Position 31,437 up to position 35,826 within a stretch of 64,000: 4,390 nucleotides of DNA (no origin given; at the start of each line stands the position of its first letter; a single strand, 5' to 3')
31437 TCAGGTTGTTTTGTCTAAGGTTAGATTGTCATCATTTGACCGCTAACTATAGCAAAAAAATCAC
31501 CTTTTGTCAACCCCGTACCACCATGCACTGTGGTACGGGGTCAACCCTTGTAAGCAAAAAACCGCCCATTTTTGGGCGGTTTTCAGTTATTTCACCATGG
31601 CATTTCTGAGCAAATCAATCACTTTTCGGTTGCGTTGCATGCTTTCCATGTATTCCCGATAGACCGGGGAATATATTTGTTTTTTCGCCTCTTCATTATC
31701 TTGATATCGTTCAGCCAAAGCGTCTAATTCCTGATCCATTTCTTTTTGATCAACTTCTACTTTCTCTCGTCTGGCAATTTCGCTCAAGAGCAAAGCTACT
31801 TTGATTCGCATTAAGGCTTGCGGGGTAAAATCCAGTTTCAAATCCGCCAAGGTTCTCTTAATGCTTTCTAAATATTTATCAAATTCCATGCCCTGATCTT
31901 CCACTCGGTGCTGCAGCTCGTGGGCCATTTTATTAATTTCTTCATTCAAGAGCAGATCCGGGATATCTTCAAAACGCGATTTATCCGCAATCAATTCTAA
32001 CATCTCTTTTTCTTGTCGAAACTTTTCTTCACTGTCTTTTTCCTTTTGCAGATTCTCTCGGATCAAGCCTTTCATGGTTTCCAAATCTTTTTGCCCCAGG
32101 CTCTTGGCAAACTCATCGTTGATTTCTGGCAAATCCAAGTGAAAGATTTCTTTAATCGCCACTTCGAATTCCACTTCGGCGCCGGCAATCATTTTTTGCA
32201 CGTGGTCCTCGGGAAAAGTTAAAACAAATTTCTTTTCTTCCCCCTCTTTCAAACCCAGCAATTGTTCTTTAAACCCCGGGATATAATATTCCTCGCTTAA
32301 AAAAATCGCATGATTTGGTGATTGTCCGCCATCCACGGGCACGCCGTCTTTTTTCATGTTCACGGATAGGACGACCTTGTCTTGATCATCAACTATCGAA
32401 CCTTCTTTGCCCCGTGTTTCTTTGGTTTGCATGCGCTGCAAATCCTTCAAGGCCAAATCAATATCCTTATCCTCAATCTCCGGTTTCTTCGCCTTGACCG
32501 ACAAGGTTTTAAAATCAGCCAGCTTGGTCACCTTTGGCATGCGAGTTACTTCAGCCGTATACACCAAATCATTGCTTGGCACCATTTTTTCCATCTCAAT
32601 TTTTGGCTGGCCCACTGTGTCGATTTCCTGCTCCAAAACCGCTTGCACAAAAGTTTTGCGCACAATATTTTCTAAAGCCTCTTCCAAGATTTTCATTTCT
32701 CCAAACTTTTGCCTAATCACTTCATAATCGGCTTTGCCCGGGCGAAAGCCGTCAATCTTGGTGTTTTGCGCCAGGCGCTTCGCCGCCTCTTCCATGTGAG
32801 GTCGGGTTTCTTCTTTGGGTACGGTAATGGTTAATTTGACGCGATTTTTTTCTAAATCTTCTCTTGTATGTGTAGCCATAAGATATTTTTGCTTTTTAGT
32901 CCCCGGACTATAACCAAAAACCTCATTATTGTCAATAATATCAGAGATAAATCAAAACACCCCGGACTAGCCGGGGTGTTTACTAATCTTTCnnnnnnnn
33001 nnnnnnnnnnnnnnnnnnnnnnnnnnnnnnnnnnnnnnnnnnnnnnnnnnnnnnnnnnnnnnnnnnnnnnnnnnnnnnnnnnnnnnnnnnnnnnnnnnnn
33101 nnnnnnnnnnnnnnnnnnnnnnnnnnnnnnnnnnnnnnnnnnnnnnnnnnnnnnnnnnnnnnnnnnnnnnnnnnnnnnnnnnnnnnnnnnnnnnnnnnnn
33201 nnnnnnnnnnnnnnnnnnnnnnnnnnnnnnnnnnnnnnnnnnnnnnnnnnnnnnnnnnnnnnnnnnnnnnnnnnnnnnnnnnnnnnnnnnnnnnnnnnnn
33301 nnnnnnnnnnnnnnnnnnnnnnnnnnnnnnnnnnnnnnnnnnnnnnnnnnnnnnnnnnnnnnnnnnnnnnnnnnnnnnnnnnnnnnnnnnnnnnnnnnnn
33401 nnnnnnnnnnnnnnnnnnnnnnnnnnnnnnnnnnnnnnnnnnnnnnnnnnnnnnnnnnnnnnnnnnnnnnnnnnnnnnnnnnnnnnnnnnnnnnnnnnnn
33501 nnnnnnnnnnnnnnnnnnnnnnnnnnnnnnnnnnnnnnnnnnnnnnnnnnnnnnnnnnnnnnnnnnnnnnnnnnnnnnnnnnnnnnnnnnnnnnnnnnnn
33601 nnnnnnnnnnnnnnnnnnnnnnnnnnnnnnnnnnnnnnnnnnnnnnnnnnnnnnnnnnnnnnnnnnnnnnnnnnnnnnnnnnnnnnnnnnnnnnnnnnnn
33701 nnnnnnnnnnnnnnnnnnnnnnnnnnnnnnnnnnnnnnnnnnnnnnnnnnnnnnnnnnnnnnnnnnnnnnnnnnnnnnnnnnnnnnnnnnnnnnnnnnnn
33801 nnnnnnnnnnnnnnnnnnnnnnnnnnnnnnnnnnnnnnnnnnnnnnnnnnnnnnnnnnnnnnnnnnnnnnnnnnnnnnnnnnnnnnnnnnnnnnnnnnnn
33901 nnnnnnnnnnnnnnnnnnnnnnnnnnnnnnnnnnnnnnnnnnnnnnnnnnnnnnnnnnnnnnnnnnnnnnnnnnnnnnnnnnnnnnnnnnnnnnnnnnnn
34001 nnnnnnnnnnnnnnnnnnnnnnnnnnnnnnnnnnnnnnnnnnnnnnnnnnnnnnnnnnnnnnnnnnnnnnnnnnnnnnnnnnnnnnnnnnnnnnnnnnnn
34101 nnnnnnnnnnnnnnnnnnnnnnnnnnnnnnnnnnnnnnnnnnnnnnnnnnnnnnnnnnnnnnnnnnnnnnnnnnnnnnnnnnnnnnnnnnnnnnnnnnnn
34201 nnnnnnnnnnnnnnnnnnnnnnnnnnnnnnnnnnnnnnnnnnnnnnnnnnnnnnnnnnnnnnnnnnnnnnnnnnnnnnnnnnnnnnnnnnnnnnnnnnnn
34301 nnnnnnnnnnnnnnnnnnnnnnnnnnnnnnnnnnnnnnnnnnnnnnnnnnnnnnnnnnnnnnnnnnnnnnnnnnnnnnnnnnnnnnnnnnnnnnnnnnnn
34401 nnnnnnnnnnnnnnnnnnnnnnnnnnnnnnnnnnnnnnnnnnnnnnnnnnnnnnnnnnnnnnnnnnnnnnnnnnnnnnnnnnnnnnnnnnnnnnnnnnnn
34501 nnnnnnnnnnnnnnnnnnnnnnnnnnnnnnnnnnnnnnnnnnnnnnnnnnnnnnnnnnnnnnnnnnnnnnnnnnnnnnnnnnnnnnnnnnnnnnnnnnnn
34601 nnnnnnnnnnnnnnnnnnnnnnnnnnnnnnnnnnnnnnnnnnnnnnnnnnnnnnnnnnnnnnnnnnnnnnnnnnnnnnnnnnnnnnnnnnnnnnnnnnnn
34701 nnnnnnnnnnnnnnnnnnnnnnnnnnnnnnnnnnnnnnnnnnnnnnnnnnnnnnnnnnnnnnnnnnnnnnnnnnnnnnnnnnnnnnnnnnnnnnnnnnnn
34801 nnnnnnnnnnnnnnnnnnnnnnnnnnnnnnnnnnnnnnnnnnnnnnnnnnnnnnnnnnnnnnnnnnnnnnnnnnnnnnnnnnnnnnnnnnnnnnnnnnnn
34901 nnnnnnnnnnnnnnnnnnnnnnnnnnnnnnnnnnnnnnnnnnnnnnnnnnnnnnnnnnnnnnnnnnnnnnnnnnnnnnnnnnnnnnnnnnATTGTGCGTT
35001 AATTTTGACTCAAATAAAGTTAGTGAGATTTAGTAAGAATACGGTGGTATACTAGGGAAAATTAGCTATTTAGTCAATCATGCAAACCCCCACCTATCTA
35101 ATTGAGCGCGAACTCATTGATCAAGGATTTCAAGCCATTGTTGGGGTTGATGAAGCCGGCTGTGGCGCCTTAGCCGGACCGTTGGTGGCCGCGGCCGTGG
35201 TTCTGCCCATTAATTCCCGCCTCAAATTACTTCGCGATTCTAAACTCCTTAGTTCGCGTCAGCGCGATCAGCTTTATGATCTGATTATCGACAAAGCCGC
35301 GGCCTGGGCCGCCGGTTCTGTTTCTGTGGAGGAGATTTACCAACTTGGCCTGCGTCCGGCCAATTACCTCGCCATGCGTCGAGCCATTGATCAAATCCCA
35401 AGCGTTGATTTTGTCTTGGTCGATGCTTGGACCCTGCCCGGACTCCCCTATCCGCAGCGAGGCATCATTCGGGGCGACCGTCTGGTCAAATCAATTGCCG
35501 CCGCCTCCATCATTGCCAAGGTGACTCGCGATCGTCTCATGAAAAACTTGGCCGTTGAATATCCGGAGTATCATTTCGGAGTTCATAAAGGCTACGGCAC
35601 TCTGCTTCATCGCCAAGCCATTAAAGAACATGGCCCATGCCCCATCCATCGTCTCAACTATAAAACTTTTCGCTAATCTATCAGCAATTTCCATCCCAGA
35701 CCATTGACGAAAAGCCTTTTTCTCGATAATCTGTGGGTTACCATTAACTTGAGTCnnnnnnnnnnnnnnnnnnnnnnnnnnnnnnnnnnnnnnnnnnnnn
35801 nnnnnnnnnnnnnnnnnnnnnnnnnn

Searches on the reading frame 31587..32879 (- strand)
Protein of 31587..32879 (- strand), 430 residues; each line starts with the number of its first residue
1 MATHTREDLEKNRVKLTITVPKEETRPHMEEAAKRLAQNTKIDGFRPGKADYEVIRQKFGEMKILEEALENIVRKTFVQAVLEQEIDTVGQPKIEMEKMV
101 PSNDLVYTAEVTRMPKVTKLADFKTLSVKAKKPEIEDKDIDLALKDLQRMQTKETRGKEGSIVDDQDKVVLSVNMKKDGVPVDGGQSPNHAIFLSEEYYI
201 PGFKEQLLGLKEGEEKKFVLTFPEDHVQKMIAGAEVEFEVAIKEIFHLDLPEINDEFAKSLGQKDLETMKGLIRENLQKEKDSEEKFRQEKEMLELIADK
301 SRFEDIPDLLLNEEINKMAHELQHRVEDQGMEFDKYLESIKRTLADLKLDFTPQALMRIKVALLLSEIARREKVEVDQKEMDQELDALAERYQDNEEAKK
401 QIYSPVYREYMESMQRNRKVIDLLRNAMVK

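Call 8: search_protein_families(library=pfam, proteins=[window:31587-32879:-], max_evalue=0.01)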
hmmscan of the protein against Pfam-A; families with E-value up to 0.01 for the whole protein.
window:31587-32879:- (430 aa): 3 families
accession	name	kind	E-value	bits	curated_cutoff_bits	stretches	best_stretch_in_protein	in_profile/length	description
PF05697.18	Trigger_N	-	2.9e-34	118.9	22.2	1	5-146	4-143/144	Bacterial trigger factor protein (TF)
PF05698.19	Trigger_C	-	2.2e-25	90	22.7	1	266-424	2-160/162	Bacterial trigger factor protein (TF) C-terminus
PF00254.34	FKBP_C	-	4.1e-07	30.7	21.1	1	164-242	6-93/94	FKBP-type peptidyl-prolyl cis-trans isomerase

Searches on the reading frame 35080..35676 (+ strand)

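Call 8: search_protein_families(library=pfam, proteins=[window:35080-35676:+], max_evalue=0.01)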
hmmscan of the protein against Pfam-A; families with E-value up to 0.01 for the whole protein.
window:35080-35676:+ (198 aa): 1 family
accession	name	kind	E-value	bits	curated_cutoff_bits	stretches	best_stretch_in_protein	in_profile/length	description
PF01351.25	RNase_HII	-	2e-32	113.2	25.8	1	21-196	1-198/199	Ribonuclease HII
